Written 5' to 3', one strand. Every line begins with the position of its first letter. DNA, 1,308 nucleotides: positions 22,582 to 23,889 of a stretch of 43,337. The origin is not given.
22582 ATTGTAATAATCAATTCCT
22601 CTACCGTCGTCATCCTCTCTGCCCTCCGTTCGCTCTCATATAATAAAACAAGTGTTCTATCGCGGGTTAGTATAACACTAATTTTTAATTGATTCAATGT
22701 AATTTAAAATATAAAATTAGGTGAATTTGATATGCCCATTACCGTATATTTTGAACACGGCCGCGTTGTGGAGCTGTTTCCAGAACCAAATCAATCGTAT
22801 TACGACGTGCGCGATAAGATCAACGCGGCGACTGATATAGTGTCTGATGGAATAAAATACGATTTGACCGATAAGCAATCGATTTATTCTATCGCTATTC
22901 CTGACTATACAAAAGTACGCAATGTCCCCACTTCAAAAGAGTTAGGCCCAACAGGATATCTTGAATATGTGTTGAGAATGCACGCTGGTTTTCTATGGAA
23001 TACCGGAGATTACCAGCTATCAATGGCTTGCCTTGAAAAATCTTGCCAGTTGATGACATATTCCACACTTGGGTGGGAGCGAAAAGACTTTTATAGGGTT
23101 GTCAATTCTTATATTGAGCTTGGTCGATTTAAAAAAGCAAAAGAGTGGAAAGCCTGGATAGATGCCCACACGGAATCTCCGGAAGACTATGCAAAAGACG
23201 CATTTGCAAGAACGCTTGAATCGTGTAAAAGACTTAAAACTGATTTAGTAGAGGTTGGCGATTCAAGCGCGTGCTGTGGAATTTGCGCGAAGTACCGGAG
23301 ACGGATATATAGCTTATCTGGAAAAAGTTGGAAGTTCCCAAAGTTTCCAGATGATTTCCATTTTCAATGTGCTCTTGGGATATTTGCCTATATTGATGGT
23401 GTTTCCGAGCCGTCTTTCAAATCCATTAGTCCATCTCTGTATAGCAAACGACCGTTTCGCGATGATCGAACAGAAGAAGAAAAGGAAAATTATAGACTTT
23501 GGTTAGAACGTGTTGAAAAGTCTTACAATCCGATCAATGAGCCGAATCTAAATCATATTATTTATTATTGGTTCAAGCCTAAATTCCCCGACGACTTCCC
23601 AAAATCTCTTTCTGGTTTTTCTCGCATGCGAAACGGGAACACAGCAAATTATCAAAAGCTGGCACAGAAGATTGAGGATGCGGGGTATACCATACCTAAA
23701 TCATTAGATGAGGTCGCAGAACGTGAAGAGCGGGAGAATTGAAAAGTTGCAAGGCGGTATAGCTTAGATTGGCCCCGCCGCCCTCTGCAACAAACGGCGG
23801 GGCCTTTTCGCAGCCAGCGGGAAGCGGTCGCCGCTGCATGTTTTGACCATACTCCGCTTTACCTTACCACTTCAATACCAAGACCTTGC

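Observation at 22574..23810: AT-rich island with an orphan 336-aa gene between the repressor and the integrase operon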

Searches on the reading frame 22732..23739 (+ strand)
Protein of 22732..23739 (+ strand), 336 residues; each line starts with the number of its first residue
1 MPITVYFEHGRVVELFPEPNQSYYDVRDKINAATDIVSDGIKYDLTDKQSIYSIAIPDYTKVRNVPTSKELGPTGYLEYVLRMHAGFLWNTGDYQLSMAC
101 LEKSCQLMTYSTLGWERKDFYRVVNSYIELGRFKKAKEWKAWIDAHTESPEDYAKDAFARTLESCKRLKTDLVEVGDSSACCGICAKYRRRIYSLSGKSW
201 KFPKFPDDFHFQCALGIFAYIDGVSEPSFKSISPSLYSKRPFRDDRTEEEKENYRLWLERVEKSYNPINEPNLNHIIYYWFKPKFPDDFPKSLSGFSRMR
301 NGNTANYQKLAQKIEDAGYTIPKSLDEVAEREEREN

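Call 4: search_protein_families(library=pfam, proteins=[window:22732-23739:+], max_evalue=1)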
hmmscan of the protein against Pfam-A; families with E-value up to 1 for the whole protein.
window:22732-23739:+ (336 aa): 2 families
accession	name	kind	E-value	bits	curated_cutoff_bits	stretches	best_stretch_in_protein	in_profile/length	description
PF13181.12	TPR_8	-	0.00053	20.4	25.7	0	87-107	10-30/34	Tetratricopeptide repeat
PF07719.23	TPR_2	-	0.13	12.9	27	0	125-138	9-22/34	Tetratricopeptide repeat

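Call 5: search_protein_families(library=padloc, proteins=[window:22732-23739:+], max_evalue=1)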
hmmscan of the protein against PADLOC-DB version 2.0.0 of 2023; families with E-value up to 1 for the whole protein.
window:22732-23739:+ (336 aa): 0 families

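Call 6: search_protein_families(library=phrogs, proteins=[window:22732-23739:+], max_evalue=1)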
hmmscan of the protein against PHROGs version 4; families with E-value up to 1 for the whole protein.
window:22732-23739:+ (336 aa): 2 families
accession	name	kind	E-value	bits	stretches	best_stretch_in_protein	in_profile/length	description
phrog_4611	-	head and packaging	3.1e-08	33.4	1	163-320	209-355/710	minor head protein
phrog_581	-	head and packaging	0.0034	17.5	1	164-255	230-317/564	minor head protein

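Call 7: search_protein_families(library=ncbifam, proteins=[window:22732-23739:+], max_evalue=1)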
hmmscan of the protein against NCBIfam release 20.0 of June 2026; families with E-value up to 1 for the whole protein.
window:22732-23739:+ (336 aa): 1 family
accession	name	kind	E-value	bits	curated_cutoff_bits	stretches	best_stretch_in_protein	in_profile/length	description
NF001543.0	PRK00373.1-2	equivalog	0.18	11.5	290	1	31-109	79-158/212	V-type ATP synthase subunit D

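Call 8: find_homologous_proteins(query=window:22732-23739:+, max_evalue=0.001)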
Query window:22732-23739:+ (336 aa): 107 proteins with E <= 0.001 among 899 candidates.
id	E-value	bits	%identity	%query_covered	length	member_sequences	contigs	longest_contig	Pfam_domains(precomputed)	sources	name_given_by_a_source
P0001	2.5e-220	749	95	100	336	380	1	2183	-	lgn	-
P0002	1.0e-193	661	84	100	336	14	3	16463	-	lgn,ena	-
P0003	4.2e-151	521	67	100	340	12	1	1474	-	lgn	-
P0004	5.7e-146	504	64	100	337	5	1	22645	-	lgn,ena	-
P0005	1.2e-145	503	65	99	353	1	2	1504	-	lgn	-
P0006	2.6e-144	499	64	100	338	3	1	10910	-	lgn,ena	-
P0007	1.8e-143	496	63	100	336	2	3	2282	-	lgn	-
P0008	2.5e-143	496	64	100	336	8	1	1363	-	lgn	-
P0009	8.3e-143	494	62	100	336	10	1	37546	-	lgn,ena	-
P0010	2.6e-142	492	62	100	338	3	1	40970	-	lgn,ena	-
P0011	2.9e-142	492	63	100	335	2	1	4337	-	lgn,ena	-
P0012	4.4e-142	492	62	100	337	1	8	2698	-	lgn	-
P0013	7.5e-141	488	61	100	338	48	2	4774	-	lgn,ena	-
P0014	4.3e-140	485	60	100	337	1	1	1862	-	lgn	-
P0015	2.3e-139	483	63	100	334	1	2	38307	-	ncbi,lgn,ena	-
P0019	6.8e-137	474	61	100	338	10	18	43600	-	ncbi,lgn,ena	-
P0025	1.4e-134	467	61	99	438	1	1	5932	-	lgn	-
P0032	3.3e-131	456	59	99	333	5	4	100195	-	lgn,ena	-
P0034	6.1e-129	448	59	99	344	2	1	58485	-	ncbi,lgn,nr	ncbi:MAG: phage minor capsid protein [Oscillospiraceae bacterium]|nr:phage minor capsid protein [Osc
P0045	6.1e-116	406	55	98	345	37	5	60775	-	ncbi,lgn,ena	-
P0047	6.8e-110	386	52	97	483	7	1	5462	PF09397.17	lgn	-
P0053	2.5e-104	367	52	97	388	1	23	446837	-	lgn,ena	-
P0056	4.5e-103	363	51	99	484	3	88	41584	PF09397.17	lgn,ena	-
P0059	8.9e-103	362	51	99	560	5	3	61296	-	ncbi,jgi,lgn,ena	-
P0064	1.2e-99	352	50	97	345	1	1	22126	-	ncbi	-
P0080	8.2e-68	247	41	97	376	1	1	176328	-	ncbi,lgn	-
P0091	1.5e-50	191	36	96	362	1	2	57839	-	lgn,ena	-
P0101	4.5e-35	140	33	95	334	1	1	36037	PF06152.17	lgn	-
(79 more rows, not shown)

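Call 9: search_solved_structures(query=window:22732-23739:+, max_evalue=10, show_alignments=2)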
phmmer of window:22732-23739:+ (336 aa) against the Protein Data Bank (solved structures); distinct sequences matched with E-value up to 10: 10.
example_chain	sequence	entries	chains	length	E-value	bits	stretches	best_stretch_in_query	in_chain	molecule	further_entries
7drt_A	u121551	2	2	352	0.039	16.5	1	225-305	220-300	Protein Wnt-3a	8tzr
21kr_A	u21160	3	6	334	0.041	16.4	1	225-305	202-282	Protein Wnt-3a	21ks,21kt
6ahy_B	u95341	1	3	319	0.058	16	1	225-305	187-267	Proto-oncogene Wnt-3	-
9kah_C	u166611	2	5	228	0.16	14.5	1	221-284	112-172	Chalcone-flavonone isomerase family protein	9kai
5sws_E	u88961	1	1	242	0.27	13.7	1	251-309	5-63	NP1-B17 TCR beta chain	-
5swz_E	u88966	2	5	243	0.28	13.7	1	251-309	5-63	NP1-B17 TCR beta chain | B17.R2 TCR beta chain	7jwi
7jwj_E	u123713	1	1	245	0.28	13.7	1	251-309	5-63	B17.C1 TCR beta chain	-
4p17_A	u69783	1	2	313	0.64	12.5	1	248-314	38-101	RabGAP/TBC protein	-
4pdp_A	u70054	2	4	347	0.74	12.3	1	222-324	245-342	Serine/threonine-protein kinase RAD53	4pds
8dld_A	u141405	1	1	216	0.94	12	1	221-284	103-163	Chalcone-flavonone isomerase family protein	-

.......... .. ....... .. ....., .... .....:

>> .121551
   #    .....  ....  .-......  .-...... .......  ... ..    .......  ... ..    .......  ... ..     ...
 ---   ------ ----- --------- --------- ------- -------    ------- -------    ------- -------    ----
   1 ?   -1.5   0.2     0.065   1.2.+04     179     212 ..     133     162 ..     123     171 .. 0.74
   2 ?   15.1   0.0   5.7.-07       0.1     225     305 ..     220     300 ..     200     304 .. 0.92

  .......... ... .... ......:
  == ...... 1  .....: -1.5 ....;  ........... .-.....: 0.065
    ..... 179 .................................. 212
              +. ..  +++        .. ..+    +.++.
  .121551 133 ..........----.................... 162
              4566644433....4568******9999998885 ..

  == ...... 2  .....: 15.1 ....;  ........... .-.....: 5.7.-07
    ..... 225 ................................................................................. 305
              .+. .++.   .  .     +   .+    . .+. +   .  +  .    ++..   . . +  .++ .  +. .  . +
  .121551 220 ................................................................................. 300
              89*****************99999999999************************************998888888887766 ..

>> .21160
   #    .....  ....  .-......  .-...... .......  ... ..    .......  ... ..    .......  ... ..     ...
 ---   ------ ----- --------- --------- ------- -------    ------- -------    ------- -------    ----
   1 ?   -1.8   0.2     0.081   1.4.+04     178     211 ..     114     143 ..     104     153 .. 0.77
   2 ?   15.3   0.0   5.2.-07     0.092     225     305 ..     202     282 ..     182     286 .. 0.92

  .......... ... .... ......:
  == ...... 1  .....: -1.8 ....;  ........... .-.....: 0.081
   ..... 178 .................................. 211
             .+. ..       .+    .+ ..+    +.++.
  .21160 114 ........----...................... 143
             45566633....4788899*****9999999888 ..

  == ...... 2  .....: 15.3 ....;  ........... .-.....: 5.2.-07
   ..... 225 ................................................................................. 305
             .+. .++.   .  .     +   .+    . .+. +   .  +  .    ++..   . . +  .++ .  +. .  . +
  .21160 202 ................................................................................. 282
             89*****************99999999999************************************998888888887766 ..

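Call 10: search_dna_similar(query=window:22732-23739:+, collection=phages, mode=protein, max_evalue=0.001)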
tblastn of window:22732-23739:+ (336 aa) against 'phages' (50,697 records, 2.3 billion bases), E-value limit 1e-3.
Records with a match: 10; places in all: 10; records where one place covers at least 80% of the query: 1.
Best place of each record, by identity: 90-95% 1; <60% 9.
By first word of the organism name: Staphylococcus 6; Bacteriophage 2; Blautia 1; Terrisporobacter 1.
By host as written in the record: - 2; Staphylococcus sp. 2; Staphylococcus epidermidis LM1680 2; Blautia coccoides 1; Terrisporobacter sp. COM 1; Staphylococcus epidermidis 1457 1; Staphylococcus epidermidis SE14 1.
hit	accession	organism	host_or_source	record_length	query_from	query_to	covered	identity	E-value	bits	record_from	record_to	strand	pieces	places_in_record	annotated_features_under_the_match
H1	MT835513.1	Bacteriophage sp.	human fecal samples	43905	1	336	100%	94.6%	0e+0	662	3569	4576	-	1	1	record has no annotation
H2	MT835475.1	Bacteriophage sp.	human fecal samples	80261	156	321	49%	34.1%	7e-21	99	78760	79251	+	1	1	record has no annotation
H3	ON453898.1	Blautia phage Montmirail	Blautia coccoides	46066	4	136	40%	35.1%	5e-12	73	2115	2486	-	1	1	hypothetical protein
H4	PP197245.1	Terrisporobacter phage TVCOM_ph1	Terrisporobacter sp. COM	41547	123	310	56%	24.1%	3e-5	52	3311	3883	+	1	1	minor head protein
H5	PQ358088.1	Staphylococcus phage TPWB-09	Staphylococcus sp.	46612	148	314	50%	25.8%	1e-9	66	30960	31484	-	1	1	minor head protein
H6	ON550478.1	Staphylococcus phage Sazerac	Staphylococcus epidermidis LM1680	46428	135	314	54%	23.0%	3e-6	55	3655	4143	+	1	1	minor capsid family protein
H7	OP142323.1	Staphylococcus phage Lacachita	Staphylococcus epidermidis 1457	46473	135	314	54%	23.0%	3e-6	55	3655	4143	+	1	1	putative minor capsid protein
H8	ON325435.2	Staphylococcus phage CUB-EPI_14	Staphylococcus epidermidis SE14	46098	135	314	54%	23.0%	3e-6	55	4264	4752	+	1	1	putative minor capsid protein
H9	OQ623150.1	Staphylococcus phage Southeast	Staphylococcus epidermidis LM1680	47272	135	314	54%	23.0%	5e-6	54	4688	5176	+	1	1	minor capsid protein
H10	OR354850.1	Staphylococcus phage S-CoN_Ph27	Staphylococcus sp.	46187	135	316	54%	22.2%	2e-5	52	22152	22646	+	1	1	minor head protein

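Call 12: get_annotated_region(hit=H3, flank=4000)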
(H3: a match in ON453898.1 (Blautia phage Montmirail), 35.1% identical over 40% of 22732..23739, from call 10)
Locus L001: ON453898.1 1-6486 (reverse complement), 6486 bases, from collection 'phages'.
description: Blautia phage Montmirail, complete genome.
organism: Blautia phage Montmirail (NCBI taxid 2951970)
taxonomy: Viruses
host: Blautia coccoides; source: feces; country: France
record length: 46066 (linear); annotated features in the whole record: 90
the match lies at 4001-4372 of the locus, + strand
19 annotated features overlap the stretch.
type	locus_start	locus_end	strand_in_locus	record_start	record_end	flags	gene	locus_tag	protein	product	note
CDS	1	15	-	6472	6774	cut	-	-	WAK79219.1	hypothetical protein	rasttk_feature_creation_tool=/opt/patric-common/ runtime/bin/phanotate version 1.5.0; ...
CDS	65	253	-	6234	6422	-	-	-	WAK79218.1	hypothetical protein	rasttk_feature_creation_tool=/opt/patric-common/ runtime/bin/phanotate version 1.5.0; ...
CDS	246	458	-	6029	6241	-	-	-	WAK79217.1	hypothetical protein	rasttk_feature_creation_tool=/opt/patric-common/ runtime/bin/phanotate version 1.5.0; ...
CDS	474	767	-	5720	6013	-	-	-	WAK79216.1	pentapeptide repeat family protein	rasttk_feature_creation_tool=/opt/patric-common/ runtime/bin/phanotate version 1.5.0; ...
CDS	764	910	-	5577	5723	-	-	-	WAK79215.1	hypothetical protein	rasttk_feature_creation_tool=/opt/patric-common/ runtime/bin/phanotate version 1.5.0; ...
CDS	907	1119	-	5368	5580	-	-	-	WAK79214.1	excisionase and transcriptional regulator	rasttk_feature_creation_tool=/opt/patric-common/ runtime/bin/phanotate version 1.5.0; HHpred against PHROGS v3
CDS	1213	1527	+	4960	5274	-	-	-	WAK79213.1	hypothetical protein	rasttk_feature_creation_tool=/opt/patric-common/ runtime/bin/phanotate version 1.5.0; ...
CDS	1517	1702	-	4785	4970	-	-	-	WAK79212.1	hypothetical protein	rasttk_feature_creation_tool=/opt/patric-common/ runtime/bin/phanotate version 1.5.0; ...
CDS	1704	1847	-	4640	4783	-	-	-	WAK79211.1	hypothetical protein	rasttk_feature_creation_tool=/opt/patric-common/ runtime/bin/phanotate version 1.5.0; ...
CDS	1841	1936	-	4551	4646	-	-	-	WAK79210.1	hypothetical protein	rasttk_feature_creation_tool=/opt/patric-common/ runtime/bin/phanotate version 1.5.0; ...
CDS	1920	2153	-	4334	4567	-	-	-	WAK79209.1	hypothetical protein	rasttk_feature_creation_tool=/opt/patric-common/ runtime/bin/phanotate version 1.5.0; ...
CDS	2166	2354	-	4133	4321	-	-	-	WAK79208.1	hypothetical protein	rasttk_feature_creation_tool=/opt/patric-common/ runtime/bin/phanotate version 1.5.0; ...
CDS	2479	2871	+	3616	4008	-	-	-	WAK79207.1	transcriptional regulator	rasttk_feature_creation_tool=/opt/patric-common/ runtime/bin/phanotate version 1.5.0; HHpred against PHROGS v3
CDS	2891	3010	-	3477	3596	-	-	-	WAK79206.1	hypothetical protein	rasttk_feature_creation_tool=/opt/patric-common/ runtime/bin/phanotate version 1.5.0; ...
CDS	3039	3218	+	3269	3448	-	-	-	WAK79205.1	hypothetical protein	rasttk_feature_creation_tool=/opt/patric-common/ runtime/bin/phanotate version 1.5.0; ...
CDS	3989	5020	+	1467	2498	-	-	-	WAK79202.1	hypothetical protein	rasttk_feature_creation_tool=/opt/patric-common/ runtime/bin/phanotate version 1.5.0; ...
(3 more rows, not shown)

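Call 15: search_protein_families(library=pfam, proteins=[L001:3989-5017:+, L001:3456-3980:+, P0047, P0059, P0101, P0025, P0080], max_evalue=0.1)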
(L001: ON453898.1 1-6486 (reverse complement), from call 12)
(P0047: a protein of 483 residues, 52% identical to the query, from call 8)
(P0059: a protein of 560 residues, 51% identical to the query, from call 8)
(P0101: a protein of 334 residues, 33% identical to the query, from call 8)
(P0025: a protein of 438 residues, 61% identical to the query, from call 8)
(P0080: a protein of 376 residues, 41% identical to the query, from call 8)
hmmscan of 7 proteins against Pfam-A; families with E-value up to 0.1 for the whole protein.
L001:3989-5017:+ (343 aa): 0 families

L001:3456-3980:+ (175 aa): 3 families
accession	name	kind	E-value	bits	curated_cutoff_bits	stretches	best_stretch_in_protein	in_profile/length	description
PF14470.12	bPH_3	-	4.7e-21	75.5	23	1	33-123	1-94/95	Bacterial PH domain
PF09851.14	SHOCT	-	1.5e-06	28.2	27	1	146-173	1-28/28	Short C-terminal domain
PF05120.17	GvpG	-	0.013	16.1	30.6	1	146-174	35-63/67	Gas vesicle protein G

P0047 (483 aa): 2 families
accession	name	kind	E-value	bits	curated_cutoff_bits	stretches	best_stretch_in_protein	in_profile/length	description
PF09397.16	FtsK_gamma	-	2.5e-16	59.6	30.6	1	45-103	4-62/63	Ftsk gamma domain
PF13181.12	TPR_8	-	0.045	14.4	25.7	0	221-241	10-30/34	Tetratricopeptide repeat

P0059 (560 aa): 4 families
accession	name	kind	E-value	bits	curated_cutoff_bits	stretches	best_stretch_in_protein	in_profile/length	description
PF13181.12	TPR_8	-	0.0047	17.4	25.7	1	298-318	10-30/34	Tetratricopeptide repeat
PF07719.23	TPR_2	-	0.062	13.9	27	0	291-319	3-31/34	Tetratricopeptide repeat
PF00689.26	Cation_ATPase_C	-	0.065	13.5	27.3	0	23-126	59-169/175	Cation transporting ATPase, C-terminus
PF03419.18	Peptidase_U4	-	0.085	12.6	28.4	0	13-129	27-134/284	Sporulation factor SpoIIGA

P0101 (334 aa): 3 families
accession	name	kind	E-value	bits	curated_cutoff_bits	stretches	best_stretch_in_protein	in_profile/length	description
PF06152.16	Phage_min_cap2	-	2.4e-06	27.2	26.3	1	170-230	215-282/366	Phage minor capsid protein 2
PF13424.12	TPR_12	-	0.0037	17.9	30.1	1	81-144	10-76/77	Tetratricopeptide repeat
PF00018.34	SH3_1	-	0.068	13.2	22.9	0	5-35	9-39/48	SH3 domain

P0025 (438 aa): 1 family
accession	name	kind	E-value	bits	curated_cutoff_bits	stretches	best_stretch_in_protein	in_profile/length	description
PF13800.11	Sigma_reg_N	-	0.067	13.9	26.3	0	4-61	9-63/91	Sigma factor regulator N-terminal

P0080 (376 aa): 1 family
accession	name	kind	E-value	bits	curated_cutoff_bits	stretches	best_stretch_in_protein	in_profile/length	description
PF06152.16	Phage_min_cap2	-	0.0054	16.1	26.3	1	165-217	212-265/366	Phage minor capsid protein 2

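Call 18: find_encoding_contigs(protein=P0053, flank=8000, max_places=3)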
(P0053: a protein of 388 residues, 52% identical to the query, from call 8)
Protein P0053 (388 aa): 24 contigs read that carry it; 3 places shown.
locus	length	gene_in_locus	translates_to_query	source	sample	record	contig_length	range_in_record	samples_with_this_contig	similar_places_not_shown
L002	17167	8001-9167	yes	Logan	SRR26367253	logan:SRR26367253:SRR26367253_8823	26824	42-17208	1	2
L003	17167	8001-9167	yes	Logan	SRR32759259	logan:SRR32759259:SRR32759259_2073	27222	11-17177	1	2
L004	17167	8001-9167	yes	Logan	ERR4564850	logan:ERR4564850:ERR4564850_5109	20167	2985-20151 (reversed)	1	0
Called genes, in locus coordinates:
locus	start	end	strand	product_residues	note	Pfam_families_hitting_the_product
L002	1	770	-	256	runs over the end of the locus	-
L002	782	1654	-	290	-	-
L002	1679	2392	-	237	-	-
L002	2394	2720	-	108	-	-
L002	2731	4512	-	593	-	PF07902:Gp58 (weak)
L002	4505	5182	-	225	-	-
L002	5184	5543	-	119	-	PF20458:DUF6711 (weak)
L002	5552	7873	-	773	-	-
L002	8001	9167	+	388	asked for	-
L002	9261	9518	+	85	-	PF04221:RelB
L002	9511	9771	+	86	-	PF06769:YoeB_toxin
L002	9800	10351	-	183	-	PF06854:Phage_Gp15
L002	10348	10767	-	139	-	-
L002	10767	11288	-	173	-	-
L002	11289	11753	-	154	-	-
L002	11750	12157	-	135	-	PF11114:Minor_capsid_2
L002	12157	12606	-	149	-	-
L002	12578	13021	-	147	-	-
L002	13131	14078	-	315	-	PF05065:Phage_capsid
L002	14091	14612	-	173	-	-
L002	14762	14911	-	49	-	-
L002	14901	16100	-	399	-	PF06152:Phage_min_cap2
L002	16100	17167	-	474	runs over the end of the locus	PF05133:SPP1_portal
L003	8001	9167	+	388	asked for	-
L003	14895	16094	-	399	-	PF06152:Phage_min_cap2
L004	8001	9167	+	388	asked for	-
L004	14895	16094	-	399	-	PF06152:Phage_min_cap2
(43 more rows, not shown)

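Call 19: find_encoding_contigs(protein=P0080, flank=8000, max_places=2)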
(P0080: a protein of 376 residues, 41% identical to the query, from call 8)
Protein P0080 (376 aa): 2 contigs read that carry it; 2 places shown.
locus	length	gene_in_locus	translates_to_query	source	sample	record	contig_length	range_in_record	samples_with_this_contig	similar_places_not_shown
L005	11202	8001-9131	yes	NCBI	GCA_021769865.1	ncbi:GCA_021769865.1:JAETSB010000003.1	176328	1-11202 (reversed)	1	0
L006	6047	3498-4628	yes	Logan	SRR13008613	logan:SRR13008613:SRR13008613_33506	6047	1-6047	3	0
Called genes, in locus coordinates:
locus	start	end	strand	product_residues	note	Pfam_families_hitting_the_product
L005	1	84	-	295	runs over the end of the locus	PF14297:Lin1244_N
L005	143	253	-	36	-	-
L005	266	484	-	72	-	PF00436:SSB (weak)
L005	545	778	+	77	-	-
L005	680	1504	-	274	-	PF03837:RecT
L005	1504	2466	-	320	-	PF09588:YqaJ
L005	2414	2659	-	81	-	-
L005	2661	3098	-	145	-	PF09643:YopX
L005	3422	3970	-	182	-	PF06725:3D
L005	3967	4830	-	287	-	-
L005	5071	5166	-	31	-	-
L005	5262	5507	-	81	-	-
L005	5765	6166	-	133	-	-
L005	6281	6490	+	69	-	-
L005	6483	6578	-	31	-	-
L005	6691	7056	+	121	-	-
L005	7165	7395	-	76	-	PF01381:HTH_3 (weak)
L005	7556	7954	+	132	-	-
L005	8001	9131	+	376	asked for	-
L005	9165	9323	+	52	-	-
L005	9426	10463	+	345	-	PF00589:Phage_integrase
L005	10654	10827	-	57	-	-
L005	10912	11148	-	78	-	PF12645:HTH_16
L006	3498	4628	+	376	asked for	-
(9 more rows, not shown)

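Call 26: find_encoding_contigs(protein=P0059, flank=6000, max_places=2)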
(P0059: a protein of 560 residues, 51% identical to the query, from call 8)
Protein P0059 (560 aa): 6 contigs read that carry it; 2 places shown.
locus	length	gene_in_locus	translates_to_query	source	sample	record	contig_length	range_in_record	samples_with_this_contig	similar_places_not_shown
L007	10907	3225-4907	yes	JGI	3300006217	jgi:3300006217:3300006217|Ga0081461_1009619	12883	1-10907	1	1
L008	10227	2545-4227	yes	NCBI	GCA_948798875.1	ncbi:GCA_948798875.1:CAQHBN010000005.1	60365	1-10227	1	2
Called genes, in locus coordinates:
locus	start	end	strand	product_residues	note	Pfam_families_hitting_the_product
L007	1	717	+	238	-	?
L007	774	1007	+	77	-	-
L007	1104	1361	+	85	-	-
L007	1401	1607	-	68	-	-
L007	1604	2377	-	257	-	PF09669:Phage_pRha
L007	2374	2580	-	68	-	-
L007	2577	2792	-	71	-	-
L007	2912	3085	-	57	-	-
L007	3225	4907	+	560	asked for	-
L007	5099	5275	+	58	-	-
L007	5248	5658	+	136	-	-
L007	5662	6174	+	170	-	-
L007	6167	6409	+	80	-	-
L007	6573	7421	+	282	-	-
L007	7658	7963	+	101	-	-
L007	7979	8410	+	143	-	-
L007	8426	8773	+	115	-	-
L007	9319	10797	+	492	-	PF02446:Glyco_hydro_77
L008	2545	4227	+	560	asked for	-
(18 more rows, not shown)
